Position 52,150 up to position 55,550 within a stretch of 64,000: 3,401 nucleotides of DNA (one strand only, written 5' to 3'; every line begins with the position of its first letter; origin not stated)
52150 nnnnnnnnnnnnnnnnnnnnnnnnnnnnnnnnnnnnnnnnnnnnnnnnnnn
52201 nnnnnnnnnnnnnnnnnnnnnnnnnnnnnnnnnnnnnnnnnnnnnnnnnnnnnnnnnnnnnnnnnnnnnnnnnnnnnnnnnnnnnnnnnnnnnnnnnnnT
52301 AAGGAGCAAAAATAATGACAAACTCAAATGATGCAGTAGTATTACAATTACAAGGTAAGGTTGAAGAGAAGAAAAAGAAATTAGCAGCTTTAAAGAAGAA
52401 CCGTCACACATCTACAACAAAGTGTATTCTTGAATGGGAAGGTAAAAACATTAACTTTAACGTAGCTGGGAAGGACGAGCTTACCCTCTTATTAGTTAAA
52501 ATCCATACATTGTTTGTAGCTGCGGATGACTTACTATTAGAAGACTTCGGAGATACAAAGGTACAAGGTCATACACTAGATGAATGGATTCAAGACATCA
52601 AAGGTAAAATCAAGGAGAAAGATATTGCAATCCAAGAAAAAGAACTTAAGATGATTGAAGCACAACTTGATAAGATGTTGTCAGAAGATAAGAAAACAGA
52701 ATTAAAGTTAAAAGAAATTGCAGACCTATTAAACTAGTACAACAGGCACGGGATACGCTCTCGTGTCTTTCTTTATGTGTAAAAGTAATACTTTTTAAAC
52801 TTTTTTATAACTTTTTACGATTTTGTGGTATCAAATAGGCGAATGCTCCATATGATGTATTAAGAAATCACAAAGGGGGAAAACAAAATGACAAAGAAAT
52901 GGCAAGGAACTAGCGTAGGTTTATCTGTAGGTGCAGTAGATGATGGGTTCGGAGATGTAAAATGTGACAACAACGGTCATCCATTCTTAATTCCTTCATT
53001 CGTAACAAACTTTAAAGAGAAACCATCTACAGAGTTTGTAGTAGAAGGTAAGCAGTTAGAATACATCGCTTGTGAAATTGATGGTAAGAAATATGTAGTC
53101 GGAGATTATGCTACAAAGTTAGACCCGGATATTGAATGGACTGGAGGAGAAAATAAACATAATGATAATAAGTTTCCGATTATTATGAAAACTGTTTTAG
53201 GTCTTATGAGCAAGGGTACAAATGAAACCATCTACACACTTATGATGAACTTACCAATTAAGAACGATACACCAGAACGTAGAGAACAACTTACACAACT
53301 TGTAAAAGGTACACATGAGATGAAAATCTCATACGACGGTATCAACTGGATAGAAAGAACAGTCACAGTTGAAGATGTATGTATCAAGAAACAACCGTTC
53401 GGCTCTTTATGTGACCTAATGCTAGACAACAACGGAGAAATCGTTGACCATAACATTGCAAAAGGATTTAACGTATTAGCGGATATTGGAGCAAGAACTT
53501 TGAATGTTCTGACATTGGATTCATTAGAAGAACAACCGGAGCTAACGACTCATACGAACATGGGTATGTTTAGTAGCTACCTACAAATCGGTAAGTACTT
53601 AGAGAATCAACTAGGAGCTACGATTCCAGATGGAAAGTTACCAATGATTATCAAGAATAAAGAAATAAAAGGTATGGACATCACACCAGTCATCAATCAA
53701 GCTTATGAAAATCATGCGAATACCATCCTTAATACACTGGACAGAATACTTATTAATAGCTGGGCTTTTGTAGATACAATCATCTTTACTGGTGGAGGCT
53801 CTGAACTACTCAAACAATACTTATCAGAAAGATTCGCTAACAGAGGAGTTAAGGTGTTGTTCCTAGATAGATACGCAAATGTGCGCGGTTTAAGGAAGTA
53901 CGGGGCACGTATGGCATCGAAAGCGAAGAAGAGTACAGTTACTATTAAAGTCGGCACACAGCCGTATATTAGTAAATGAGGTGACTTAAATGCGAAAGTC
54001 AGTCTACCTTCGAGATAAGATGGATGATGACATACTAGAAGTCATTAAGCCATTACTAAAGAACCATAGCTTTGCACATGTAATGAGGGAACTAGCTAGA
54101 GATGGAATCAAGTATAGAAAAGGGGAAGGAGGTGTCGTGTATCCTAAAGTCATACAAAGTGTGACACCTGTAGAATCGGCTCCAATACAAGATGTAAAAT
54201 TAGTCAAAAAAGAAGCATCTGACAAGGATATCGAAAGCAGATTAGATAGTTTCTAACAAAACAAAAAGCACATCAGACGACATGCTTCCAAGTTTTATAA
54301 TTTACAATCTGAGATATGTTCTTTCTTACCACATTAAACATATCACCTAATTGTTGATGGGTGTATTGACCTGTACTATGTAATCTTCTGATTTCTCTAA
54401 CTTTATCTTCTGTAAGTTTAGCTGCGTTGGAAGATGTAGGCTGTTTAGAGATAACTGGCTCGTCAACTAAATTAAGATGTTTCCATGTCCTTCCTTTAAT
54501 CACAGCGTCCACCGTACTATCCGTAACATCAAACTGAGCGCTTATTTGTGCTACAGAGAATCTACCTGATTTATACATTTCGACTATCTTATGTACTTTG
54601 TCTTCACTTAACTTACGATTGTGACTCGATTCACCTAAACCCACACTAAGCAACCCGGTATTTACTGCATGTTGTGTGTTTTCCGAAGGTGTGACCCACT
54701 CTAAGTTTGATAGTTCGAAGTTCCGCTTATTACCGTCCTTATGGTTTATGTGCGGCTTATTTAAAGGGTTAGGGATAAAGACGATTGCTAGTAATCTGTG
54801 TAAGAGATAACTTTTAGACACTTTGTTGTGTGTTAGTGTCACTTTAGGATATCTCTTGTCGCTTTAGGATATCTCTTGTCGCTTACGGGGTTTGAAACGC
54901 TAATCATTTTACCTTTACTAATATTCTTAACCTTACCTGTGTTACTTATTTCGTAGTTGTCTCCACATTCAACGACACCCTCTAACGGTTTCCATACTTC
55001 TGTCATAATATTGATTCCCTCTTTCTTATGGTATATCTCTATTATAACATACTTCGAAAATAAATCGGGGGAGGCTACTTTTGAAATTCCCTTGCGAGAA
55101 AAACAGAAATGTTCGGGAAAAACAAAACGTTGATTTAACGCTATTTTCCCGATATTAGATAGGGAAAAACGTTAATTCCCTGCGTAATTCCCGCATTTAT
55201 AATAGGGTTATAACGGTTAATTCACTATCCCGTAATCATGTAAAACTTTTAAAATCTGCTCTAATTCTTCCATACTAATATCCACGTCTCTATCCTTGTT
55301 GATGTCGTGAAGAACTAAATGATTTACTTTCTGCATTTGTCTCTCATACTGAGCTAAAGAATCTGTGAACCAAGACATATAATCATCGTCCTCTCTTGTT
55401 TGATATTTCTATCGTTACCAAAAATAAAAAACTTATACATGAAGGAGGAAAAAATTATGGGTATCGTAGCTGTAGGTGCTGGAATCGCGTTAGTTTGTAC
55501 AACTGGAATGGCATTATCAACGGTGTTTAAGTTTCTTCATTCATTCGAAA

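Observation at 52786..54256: Plasmid-partition-like cassette in a lytic phage: phased T-tract iterons, an actin-like ParM/Alp ATPase and a small RHH-like protein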

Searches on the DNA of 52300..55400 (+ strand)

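Call 3: search_dna_similar(query=window:52300-55400:+, collection=phages, mode=near, max_rows=25)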
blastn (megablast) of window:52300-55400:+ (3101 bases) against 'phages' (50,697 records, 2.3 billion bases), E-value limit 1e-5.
Records with a match: 46; places in all: 46; records where one place covers at least 80% of the query: 0.
Best place of each record, by identity: 95-99% 4; 90-95% 5; 80-90% 29; 60-80% 8.
By first word of the organism name: Bacillus 46.
By host as written in the record: Bacillus cereus 6; Bacillus thuringiensis subsp. kurstaki 6; - 6; Bacillus thuringiensis subsp. kurstaki ATCC 33679 5; Bacillus thuringiensis subsp. Kurstaki 4; Bacillus thuringiensis kurstaki 4; Bacillus anthracis Sterne 2; Bacilluls thuringiensis kurstaki 2; and 8 more.
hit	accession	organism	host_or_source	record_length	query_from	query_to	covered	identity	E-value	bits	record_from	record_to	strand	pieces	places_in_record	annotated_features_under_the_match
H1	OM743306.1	Bacillus phage vB_BcgM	Bacillus mycoides MC118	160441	3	3101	77%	87.7%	0e+0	2784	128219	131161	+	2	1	ParM | putative HNH endonuclease | phosphate starvation protein | hypothetical protein (x2) | flap endonuclease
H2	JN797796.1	Bacillus phage B5S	Bacillus cereus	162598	1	3101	71%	95.1%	0e+0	3454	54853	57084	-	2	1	hypothetical protein (x5)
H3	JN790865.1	Bacillus phage B4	Bacillus cereus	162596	1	3101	71%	95.1%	0e+0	3454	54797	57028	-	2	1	Ig-like domain containing protein | hypothetical protein (x4)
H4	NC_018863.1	Bacillus phage B4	Bacillus cereus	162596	1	3101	71%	95.1%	0e+0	3454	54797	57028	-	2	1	partition protein | hypothetical protein (x4)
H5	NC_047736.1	Bacillus phage B5S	Bacillus cereus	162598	1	3101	71%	95.1%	0e+0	3454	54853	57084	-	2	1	hypothetical protein (x5)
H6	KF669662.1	Bacillus phage Spock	Bacillus thuringiensis subsp. Kurstaki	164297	1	3101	71%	94.6%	0e+0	3401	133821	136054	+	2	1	plasmid segregation protein | hypothetical protein (x4) | ribosome_binding_site (x4)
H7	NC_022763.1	Bacillus phage Spock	Bacillus thuringiensis subsp. Kurstaki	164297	1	3101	71%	94.6%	0e+0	3401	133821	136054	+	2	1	partition protein | hypothetical protein (x4) | ribosome_binding_site (x4)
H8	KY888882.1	Bacillus phage Flapjack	Bacillus thuringiensis subsp. kurstaki ...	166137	1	3101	71%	94.7%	0e+0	3403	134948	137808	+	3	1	ParM | hypothetical protein (x5)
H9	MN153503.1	Bacillus phage Chotacabras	Bacillus thuringiensis subsp. kurstaki ...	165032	3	3101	70%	92.6%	0e+0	3112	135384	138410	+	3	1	216: ParM | 217: HNH endonuclease | 215: hypothetical protein | 218: helix-turn-helix DNA binding domain protein | 219: hypothetical protein | and 1 other names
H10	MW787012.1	Bacillus phage SWEP1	Bacillus cereus LB2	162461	3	3101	70%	91.4%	0e+0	2997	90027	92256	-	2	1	HNH homing endonuclease | phosphate starvation protein | hypothetical protein (x2) | flap endonuclease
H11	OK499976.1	Bacillus phage vB_BanH_JarJar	Bacillus anthracis Sterne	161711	1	3101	71%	87.8%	0e+0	2557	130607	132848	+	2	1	ParM | hypothetical protein (x4)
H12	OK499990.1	Bacillus phage vB_BanH_RonSwanson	Bacillus anthracis Sterne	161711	1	3101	71%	87.8%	0e+0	2557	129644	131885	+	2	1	ParM | hypothetical protein (x4)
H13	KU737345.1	Bacillus phage Juglone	Bacillus thuringiensis subsp. kurstaki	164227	1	3101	71%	87.8%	0e+0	2553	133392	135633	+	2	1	ParM | hypothetical protein (x4)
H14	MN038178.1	Bacillus phage Beyonphe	Bacillus cereus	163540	1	3101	70%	88.1%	0e+0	2579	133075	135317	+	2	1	223: ParM protein | 222: hypothetical protein | 224: hypothetical protein | 225: hypothetical protein | 221: hypothetical protein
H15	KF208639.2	Bacillus phage Troll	Bacilluls thuringiensis kurstaki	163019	1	3101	70%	88.1%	0e+0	2579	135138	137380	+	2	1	220: ParM | 219: hypothetical protein | 221: hypothetical protein | 222: hypothetical protein | 218: hypothetical protein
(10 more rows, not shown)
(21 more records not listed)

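Call 5: get_annotated_region(hit=H6, flank=3000)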
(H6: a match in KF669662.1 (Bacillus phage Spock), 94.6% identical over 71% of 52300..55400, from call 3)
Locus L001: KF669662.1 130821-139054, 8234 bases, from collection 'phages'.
description: Bacillus phage Spock, complete genome.
organism: Bacillus phage Spock (NCBI taxid 1406791)
taxonomy: Viruses; Duplodnaviria; Heunggongvirae; Uroviricota; Caudoviricetes; Herelleviridae; Bastillevirinae; Bequatrovirus; Bequatrovirus spock
host: Bacillus thuringiensis subsp. Kurstaki; source: -; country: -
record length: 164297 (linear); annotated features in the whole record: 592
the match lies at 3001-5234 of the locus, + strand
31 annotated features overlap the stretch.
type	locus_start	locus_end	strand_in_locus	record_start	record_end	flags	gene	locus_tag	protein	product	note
CDS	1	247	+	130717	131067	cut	-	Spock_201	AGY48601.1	hypothetical protein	-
regulatory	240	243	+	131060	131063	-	-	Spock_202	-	ribosome_binding_site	-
CDS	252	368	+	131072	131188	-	-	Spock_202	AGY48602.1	hypothetical protein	-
regulatory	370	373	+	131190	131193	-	-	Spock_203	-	ribosome_binding_site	-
CDS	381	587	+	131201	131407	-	-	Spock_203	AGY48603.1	hypothetical protein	-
regulatory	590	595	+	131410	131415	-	-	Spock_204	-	ribosome_binding_site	-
CDS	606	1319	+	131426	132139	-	-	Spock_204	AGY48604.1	metal-dependent hydrolase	-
regulatory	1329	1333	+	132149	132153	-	-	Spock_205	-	ribosome_binding_site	-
CDS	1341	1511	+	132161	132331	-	-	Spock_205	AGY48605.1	hypothetical protein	-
regulatory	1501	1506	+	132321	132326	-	-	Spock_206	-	ribosome_binding_site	-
CDS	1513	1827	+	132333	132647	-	-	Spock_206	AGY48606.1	hypothetical protein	-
regulatory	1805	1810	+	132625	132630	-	-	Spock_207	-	ribosome_binding_site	-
CDS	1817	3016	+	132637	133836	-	-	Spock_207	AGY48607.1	hypothetical protein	-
regulatory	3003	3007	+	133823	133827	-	-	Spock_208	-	ribosome_binding_site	-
CDS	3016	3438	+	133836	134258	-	-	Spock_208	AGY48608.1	hypothetical protein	-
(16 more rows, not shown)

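Call 6: get_annotated_region(hit=H1, flank=3000)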
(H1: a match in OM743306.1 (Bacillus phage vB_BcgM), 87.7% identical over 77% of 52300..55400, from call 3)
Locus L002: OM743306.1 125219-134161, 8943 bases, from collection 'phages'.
description: Bacillus phage vB_BcgM, complete genome.
organism: Bacillus phage vB_BcgM (NCBI taxid 2918264)
taxonomy: Viruses; Duplodnaviria; Heunggongvirae; Uroviricota; Caudoviricetes; Herelleviridae; Bastillevirinae; Bequatrovirus
host: Bacillus mycoides MC118; source: -; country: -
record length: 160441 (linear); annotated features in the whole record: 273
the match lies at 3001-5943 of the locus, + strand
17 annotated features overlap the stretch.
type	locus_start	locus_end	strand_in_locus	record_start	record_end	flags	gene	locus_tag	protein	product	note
CDS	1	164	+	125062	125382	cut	-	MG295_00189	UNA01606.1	hypothetical protein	-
CDS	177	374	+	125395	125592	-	-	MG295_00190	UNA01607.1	DNA-binding protein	-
CDS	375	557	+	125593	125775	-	-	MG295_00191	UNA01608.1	hypothetical protein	-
CDS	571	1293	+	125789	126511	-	-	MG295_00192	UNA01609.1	ribonucleoside diphosphate reductase large subunit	-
CDS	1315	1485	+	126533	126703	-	-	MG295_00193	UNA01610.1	hypothetical protein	-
CDS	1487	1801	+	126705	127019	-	-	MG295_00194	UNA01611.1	hypothetical protein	-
CDS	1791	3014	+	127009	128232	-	-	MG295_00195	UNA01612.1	flap endonuclease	-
CDS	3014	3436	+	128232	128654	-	-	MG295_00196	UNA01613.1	phosphate starvation protein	-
CDS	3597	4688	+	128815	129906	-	-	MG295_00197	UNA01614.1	ParM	-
CDS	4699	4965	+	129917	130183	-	-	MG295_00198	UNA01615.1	hypothetical protein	-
CDS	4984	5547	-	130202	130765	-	-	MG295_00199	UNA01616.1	putative HNH endonuclease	-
CDS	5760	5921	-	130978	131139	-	-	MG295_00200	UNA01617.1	hypothetical protein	-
CDS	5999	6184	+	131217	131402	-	-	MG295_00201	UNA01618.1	hypothetical protein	-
CDS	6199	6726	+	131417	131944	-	-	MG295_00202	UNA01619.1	membrane protein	-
CDS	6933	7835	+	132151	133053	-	-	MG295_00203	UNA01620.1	membrane protein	-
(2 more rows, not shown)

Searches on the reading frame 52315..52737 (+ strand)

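Call 4: search_protein_families(library=pfam, proteins=[window:52315-52737:+], max_evalue=0.1)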
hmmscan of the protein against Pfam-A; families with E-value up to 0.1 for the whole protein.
window:52315-52737:+ (140 aa): 3 families
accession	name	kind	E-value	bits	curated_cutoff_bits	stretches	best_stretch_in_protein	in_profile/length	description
PF19962.4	EAD9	-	0.025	14.8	25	1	93-133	4-44/62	Effector-associated domain 9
PF08487.16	VIT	-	0.05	14.2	26.5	0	12-46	57-91/111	Vault protein inter-alpha-trypsin domain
PF04473.18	DUF553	-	0.066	13.1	20.5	1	25-57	9-41/140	Transglutaminase-like domain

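Call 102: search_protein_families(library=phrogs, proteins=[window:52315-52737:+], max_evalue=0.001)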
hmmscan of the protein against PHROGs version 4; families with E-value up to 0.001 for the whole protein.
window:52315-52737:+ (140 aa): 1 family
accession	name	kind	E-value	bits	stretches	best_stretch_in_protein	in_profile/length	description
phrog_2574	-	unknown function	2.9e-51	174.2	1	1-140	1-139/140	-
